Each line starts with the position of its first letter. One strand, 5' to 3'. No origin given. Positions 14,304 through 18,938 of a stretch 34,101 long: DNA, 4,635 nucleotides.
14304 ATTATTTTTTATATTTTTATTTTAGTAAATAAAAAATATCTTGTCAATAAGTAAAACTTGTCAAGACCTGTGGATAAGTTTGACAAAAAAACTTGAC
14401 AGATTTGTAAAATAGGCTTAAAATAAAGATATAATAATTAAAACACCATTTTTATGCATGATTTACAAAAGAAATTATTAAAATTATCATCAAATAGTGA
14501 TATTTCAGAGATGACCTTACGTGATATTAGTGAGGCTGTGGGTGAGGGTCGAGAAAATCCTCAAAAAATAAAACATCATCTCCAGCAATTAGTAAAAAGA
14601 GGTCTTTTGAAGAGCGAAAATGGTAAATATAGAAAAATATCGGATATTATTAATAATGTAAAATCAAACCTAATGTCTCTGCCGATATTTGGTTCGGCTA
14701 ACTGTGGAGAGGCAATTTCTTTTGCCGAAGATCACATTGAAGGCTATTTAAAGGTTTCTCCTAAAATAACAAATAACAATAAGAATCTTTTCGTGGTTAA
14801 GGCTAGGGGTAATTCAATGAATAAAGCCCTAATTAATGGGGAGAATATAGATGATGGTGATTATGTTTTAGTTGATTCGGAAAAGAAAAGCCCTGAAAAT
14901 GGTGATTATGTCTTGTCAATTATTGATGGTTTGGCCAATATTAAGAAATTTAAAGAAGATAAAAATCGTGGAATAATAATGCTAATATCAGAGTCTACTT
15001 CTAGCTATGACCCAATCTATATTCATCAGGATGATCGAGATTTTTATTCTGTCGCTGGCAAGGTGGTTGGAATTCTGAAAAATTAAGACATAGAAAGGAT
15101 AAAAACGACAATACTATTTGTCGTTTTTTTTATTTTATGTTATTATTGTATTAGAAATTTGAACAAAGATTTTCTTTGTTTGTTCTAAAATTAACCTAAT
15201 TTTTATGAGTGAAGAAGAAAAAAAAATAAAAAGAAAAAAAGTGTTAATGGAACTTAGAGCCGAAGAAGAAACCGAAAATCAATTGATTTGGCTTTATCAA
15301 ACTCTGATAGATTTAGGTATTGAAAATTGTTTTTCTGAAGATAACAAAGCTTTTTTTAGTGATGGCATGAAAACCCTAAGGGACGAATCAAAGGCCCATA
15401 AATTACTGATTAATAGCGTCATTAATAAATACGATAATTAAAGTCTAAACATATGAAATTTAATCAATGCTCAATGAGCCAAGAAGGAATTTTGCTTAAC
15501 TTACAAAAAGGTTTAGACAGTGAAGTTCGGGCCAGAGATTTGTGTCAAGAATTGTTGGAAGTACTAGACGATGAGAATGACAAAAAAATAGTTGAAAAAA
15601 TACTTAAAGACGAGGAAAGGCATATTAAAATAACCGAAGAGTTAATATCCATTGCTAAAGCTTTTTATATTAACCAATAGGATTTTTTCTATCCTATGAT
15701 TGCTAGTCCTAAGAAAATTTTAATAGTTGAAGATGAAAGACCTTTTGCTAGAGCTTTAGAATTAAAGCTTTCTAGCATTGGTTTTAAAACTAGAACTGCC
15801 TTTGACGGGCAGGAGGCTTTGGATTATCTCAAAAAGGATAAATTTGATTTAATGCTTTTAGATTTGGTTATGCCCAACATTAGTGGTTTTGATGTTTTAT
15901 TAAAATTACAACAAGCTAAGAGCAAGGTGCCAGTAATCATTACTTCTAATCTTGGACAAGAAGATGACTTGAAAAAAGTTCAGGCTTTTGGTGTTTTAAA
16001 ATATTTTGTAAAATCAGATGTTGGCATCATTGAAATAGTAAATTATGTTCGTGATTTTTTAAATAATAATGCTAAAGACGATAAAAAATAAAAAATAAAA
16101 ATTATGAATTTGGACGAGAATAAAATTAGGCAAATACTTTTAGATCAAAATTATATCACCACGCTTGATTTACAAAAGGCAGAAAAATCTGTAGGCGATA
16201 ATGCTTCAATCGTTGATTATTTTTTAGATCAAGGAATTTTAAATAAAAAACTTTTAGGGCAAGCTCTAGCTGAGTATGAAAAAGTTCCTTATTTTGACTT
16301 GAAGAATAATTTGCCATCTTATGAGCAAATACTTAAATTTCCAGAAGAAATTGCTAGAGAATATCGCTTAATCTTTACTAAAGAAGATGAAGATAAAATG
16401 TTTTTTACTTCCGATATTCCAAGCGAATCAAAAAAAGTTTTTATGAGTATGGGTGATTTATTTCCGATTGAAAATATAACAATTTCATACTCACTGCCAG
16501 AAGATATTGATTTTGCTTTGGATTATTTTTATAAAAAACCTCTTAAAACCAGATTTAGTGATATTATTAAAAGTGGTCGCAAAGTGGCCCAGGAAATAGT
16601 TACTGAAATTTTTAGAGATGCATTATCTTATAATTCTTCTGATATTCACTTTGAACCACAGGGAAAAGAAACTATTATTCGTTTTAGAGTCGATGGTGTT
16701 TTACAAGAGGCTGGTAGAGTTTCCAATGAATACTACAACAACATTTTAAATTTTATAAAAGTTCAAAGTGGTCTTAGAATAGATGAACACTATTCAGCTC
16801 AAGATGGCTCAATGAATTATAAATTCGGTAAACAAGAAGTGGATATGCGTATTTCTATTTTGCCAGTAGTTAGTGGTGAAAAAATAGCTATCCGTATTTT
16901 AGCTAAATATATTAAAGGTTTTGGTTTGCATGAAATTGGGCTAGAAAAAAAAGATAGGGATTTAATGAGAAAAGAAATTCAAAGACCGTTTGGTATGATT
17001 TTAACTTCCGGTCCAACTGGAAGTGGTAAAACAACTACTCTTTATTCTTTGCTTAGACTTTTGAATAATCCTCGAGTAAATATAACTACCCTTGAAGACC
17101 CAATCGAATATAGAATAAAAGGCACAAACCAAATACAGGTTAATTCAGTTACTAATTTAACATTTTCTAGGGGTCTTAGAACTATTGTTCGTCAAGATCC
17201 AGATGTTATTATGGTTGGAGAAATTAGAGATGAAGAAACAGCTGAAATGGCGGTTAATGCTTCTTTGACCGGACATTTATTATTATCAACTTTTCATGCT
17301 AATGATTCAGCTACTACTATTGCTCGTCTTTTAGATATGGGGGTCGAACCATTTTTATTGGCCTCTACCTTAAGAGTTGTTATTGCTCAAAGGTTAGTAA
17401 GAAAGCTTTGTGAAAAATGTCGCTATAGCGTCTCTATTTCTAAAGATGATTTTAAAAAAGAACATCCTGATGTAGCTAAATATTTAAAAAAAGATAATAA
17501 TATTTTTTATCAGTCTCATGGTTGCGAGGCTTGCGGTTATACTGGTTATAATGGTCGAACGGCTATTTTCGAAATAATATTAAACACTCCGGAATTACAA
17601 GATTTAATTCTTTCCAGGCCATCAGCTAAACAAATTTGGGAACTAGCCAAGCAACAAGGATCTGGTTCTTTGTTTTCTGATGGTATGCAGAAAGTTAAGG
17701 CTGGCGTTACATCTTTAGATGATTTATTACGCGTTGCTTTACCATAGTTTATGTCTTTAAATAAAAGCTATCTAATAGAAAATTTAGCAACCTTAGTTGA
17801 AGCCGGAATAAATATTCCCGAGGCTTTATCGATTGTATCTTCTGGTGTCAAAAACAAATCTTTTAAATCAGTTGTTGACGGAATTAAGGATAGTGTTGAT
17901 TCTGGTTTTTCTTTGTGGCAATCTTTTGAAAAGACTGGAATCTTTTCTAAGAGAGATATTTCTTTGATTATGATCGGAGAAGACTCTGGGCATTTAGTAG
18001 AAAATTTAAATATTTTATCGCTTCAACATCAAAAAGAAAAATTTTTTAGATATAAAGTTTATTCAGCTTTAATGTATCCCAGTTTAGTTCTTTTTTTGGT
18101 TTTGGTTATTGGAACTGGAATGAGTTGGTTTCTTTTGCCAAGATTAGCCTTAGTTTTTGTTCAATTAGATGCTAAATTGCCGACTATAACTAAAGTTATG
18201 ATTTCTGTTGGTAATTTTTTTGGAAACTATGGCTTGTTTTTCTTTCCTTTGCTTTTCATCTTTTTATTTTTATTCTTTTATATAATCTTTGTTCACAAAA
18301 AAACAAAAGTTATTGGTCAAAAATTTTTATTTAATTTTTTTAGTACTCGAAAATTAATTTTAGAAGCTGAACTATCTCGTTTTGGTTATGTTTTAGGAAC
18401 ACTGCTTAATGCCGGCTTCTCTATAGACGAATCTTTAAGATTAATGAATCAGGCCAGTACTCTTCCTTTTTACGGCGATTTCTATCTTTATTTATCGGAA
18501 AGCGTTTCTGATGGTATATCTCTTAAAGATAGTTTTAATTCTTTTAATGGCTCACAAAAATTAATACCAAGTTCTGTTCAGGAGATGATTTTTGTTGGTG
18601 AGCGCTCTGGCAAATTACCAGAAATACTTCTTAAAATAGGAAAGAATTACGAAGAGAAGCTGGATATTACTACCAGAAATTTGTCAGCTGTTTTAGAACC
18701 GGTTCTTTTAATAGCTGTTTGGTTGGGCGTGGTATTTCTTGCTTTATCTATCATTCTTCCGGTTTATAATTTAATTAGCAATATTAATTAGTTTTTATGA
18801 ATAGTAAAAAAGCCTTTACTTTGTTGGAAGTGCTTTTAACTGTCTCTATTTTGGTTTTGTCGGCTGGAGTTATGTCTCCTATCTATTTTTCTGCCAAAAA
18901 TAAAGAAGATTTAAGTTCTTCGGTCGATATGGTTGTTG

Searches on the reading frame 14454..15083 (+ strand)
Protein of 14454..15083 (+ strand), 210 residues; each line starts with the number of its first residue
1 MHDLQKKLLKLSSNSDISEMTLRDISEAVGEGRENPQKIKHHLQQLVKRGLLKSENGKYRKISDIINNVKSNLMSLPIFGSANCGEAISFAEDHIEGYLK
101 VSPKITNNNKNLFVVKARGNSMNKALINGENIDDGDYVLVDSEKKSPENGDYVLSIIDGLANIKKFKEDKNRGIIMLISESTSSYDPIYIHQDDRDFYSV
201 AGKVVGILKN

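Call 89: search_protein_families(library=pfam, proteins=[window:14454-15083:+], max_evalue=0.00001)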
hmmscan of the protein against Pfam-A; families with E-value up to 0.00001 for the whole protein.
window:14454-15083:+ (210 aa): 1 family
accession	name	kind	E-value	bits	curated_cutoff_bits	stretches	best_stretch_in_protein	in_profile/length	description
PF00717.28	Peptidase_S24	-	1.8e-19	70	23.3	1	77-205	1-116/116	Peptidase S24-like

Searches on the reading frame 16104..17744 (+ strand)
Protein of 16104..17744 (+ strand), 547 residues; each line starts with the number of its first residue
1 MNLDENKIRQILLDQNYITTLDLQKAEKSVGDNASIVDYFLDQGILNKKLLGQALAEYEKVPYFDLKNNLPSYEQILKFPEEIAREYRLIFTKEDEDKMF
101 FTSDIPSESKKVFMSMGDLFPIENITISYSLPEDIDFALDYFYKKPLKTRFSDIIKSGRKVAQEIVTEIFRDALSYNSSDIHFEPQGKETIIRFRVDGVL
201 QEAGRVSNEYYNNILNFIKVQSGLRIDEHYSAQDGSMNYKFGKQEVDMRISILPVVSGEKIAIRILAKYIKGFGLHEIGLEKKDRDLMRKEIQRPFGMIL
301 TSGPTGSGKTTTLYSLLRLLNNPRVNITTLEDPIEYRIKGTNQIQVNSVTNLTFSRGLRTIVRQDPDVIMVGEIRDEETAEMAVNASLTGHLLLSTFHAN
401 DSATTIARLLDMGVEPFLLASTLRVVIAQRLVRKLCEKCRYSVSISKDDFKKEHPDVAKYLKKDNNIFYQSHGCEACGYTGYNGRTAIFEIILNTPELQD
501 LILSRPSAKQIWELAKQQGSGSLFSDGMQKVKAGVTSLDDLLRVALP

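Call 89: search_protein_families(library=pfam, proteins=[window:16104-17744:+], max_evalue=0.00001)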
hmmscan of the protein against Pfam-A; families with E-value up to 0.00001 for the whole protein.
window:16104-17744:+ (547 aa): 1 family
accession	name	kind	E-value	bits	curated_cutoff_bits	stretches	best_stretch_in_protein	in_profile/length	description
PF00437.27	T2SSE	-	6.3e-120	400.7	24.9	1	161-543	7-370/370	Type II/IV secretion system protein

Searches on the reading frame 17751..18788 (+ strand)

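Call 89: search_protein_families(library=pfam, proteins=[window:17751-18788:+], max_evalue=0.00001)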
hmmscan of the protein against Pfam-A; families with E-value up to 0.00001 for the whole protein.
window:17751-18788:+ (346 aa): 1 family
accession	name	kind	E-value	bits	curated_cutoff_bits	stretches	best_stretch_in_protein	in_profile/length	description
PF00482.28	T2SSF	-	6.4e-43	146.1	25.2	2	9-130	2-125/125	Type II secretion system (T2SS), protein F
